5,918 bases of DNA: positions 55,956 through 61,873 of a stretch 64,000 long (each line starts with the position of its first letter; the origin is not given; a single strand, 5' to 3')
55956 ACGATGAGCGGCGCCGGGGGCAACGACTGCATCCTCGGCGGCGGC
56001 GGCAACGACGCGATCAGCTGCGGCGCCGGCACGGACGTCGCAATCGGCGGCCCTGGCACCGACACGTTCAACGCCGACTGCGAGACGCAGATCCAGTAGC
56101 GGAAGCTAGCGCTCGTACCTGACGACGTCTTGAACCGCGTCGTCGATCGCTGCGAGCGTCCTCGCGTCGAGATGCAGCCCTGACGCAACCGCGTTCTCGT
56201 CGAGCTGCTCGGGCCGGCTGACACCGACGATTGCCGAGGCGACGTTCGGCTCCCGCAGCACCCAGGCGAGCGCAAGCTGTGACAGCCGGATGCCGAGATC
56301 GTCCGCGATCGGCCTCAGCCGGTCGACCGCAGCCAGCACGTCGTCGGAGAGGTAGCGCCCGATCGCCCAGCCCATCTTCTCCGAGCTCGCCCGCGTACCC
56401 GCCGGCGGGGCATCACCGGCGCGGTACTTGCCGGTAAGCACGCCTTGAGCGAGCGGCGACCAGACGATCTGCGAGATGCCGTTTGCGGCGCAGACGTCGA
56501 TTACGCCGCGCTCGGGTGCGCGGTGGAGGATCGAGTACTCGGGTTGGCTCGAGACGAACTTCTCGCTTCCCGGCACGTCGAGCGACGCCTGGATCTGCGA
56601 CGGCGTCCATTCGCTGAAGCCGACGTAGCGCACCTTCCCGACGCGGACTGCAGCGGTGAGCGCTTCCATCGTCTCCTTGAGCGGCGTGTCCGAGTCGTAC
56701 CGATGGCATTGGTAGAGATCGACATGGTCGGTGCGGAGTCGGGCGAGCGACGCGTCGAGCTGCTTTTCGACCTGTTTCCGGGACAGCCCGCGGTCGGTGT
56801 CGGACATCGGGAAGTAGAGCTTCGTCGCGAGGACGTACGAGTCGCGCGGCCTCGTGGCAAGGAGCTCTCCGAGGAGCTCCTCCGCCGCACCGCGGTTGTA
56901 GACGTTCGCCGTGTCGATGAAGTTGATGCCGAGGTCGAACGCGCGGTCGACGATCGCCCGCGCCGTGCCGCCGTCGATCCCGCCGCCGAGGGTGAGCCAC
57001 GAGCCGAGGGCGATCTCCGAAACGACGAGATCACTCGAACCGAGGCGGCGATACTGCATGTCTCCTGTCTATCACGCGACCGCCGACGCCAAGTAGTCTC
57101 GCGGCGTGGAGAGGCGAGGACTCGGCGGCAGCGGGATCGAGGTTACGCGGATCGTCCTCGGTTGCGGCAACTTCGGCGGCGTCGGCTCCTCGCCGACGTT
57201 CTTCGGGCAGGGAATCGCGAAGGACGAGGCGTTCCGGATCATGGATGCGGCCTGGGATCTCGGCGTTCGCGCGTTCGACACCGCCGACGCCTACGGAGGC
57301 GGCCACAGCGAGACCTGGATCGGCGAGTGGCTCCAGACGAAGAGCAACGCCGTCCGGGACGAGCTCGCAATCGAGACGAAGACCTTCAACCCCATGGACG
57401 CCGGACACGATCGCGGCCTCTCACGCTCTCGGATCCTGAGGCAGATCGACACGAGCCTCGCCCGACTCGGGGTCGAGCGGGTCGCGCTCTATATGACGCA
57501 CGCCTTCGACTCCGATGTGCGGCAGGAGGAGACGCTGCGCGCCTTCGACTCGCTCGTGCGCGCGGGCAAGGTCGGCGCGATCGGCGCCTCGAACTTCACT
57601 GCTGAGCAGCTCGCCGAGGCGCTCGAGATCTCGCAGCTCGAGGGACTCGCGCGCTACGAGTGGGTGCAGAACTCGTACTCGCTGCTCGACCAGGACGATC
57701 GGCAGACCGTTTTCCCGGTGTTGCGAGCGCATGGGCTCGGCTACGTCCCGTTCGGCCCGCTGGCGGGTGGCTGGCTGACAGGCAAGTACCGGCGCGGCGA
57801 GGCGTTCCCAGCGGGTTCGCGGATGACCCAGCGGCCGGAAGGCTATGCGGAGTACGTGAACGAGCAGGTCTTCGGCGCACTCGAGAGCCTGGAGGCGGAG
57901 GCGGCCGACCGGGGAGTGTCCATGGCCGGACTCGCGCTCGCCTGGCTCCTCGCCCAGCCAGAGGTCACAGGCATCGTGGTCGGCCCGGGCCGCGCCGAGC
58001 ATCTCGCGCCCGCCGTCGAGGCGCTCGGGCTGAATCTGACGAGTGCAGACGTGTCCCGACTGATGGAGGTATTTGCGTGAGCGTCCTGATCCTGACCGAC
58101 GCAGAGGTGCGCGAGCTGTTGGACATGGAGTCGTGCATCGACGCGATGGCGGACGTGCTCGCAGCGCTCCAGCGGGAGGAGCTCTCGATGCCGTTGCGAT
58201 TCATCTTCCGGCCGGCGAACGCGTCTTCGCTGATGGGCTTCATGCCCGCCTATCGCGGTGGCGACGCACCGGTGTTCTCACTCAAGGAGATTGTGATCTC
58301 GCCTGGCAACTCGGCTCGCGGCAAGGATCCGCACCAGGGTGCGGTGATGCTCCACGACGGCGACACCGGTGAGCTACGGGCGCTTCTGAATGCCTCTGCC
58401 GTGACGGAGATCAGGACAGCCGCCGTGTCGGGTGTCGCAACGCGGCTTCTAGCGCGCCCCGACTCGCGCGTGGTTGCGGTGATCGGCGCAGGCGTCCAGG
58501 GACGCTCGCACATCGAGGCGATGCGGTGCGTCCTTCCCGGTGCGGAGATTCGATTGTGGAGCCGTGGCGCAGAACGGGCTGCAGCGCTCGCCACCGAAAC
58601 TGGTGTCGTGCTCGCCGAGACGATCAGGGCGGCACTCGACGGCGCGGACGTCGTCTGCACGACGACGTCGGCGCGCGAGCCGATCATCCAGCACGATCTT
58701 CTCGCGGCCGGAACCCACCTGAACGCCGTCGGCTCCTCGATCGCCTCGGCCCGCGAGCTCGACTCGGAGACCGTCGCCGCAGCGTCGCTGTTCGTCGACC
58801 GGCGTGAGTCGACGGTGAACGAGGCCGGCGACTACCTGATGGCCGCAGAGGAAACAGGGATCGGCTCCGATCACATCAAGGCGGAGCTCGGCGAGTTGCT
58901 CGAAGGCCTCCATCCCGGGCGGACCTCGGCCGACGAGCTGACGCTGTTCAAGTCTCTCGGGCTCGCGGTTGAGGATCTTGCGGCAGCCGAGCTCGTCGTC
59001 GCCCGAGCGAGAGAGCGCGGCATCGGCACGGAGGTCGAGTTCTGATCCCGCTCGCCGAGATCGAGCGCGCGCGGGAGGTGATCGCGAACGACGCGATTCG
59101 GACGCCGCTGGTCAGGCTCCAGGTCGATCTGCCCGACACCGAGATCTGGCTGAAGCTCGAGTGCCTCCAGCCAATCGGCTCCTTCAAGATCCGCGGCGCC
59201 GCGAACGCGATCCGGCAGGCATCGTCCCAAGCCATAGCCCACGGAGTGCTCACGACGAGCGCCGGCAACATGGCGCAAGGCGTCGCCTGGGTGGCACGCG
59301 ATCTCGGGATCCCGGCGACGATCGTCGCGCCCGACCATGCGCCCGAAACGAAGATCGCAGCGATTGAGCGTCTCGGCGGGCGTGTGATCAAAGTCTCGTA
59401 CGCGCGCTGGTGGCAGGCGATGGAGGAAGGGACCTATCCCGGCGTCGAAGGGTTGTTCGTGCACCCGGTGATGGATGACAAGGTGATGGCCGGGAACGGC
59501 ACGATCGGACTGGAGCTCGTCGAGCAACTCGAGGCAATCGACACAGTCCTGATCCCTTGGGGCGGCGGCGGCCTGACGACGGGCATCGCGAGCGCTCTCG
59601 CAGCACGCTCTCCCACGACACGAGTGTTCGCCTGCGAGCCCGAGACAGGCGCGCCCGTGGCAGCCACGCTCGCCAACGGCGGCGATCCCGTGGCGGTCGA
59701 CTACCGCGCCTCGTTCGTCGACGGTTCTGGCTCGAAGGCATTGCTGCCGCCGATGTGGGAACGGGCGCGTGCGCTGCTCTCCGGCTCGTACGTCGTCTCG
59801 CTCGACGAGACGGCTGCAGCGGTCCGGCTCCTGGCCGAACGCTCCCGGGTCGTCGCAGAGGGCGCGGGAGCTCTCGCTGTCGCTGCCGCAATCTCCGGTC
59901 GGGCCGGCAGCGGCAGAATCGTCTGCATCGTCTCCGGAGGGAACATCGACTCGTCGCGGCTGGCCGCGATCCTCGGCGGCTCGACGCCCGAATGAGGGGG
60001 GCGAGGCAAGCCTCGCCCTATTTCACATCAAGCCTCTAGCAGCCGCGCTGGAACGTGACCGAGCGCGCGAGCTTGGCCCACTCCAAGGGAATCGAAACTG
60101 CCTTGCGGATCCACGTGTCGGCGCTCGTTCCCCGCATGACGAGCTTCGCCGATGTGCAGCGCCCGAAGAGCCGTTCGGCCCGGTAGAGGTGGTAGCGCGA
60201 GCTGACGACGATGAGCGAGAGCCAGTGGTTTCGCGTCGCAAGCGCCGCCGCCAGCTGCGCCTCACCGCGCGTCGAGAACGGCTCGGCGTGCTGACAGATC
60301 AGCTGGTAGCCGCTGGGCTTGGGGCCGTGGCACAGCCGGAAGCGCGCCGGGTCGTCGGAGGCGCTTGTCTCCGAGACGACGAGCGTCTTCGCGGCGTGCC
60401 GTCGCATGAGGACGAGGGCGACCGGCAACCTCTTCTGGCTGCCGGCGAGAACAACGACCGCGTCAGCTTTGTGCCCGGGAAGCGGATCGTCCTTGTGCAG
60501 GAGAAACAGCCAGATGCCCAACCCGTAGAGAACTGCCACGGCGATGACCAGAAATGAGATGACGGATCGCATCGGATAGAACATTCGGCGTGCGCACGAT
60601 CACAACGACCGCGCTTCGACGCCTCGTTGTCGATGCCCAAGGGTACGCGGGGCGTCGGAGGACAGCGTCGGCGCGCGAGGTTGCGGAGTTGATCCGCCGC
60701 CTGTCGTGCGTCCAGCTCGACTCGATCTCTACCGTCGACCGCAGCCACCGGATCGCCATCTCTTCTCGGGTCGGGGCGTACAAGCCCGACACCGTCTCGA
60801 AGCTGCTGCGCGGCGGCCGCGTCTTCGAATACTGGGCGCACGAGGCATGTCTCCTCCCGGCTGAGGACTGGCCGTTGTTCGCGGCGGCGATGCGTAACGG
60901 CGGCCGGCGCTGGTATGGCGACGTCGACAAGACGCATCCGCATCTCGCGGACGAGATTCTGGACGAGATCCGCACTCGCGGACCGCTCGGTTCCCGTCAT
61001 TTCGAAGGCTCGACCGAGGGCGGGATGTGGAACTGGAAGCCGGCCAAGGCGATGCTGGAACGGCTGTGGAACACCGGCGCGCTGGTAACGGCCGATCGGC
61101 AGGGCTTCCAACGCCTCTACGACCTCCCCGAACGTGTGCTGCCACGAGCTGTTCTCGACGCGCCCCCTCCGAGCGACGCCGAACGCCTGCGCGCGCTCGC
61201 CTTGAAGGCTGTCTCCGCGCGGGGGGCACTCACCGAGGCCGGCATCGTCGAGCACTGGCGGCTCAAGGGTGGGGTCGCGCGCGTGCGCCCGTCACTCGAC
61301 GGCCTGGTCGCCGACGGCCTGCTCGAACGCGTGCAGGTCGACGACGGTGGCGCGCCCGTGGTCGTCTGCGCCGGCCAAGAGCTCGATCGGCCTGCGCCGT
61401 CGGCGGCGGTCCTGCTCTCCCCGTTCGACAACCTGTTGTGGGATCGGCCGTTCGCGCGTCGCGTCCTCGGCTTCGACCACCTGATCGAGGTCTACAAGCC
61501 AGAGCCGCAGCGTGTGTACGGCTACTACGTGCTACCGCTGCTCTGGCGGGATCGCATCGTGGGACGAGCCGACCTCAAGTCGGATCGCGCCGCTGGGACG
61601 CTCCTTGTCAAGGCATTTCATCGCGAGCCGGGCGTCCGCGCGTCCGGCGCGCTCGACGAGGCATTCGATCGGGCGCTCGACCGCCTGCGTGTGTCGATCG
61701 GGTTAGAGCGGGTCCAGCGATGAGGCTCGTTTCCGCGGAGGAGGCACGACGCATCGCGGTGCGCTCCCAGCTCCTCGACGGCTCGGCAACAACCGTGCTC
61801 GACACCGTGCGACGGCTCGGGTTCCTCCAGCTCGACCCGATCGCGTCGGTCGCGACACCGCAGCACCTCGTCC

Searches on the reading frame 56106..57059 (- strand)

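Call 36: search_protein_families(library=pfam, proteins=[window:56106-57059:-], max_evalue=0.001)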
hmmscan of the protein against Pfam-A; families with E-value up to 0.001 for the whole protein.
window:56106-57059:- (317 aa): 1 family
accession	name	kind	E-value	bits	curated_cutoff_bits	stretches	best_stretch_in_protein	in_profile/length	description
PF00248.27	Aldo_ket_red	-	2e-75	254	24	1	15-308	1-289/291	Aldo/keto reductase family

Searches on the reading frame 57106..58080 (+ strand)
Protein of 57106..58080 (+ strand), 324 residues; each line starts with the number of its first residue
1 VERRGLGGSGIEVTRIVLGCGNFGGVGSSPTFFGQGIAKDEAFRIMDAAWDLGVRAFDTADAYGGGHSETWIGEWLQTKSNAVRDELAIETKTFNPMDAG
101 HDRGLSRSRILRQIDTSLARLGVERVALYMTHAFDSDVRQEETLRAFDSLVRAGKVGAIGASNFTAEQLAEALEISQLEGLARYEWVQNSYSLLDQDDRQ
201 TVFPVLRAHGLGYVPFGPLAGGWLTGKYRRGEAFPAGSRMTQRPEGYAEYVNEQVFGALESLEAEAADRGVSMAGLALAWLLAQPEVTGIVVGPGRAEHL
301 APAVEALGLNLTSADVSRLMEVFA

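Call 56: search_protein_families(library=pfam, proteins=[window:57106-58080:+], max_evalue=0.001)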
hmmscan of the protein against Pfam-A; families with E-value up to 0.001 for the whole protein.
window:57106-58080:+ (324 aa): 1 family
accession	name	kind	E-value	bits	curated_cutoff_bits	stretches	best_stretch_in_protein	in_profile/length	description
PF00248.27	Aldo_ket_red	-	2.1e-66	224.4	24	1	15-321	1-288/291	Aldo/keto reductase family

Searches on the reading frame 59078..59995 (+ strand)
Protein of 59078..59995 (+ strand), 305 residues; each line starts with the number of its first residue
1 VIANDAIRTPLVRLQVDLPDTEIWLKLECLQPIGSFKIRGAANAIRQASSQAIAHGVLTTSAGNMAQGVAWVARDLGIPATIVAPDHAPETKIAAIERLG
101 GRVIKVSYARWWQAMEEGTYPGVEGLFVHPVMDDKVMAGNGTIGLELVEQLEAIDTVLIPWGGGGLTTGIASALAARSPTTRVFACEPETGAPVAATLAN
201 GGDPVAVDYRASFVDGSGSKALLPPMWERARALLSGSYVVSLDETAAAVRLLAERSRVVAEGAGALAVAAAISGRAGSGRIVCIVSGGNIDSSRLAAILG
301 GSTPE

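Call 56: search_protein_families(library=pfam, proteins=[window:59078-59995:+], max_evalue=0.001)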
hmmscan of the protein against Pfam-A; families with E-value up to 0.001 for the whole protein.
window:59078-59995:+ (305 aa): 1 family
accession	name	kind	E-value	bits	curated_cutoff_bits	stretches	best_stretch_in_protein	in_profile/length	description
PF00291.31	PALP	-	2.7e-66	224.3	35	1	7-287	6-295/295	Pyridoxal-phosphate dependent enzyme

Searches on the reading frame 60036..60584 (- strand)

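Call 56: search_protein_families(library=pfam, proteins=[window:60036-60584:-], max_evalue=0.001)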
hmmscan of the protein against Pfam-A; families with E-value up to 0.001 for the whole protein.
window:60036-60584:- (182 aa): 1 family
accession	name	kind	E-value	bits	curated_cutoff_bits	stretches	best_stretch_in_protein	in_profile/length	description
PF02698.23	DUF218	-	2.2e-09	37.8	27.6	1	41-149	1-105/133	DUF218 domain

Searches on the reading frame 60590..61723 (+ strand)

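Call 56: search_protein_families(library=pfam, proteins=[window:60590-61723:+], max_evalue=0.001)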
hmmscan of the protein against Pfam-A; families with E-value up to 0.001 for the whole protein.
window:60590-61723:+ (377 aa): 1 family
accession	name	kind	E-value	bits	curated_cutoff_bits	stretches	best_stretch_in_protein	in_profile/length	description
PF06224.18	AlkZ-like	-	1e-68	232.9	25.9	1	35-365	1-325/329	DNA glycosylase AlkZ-like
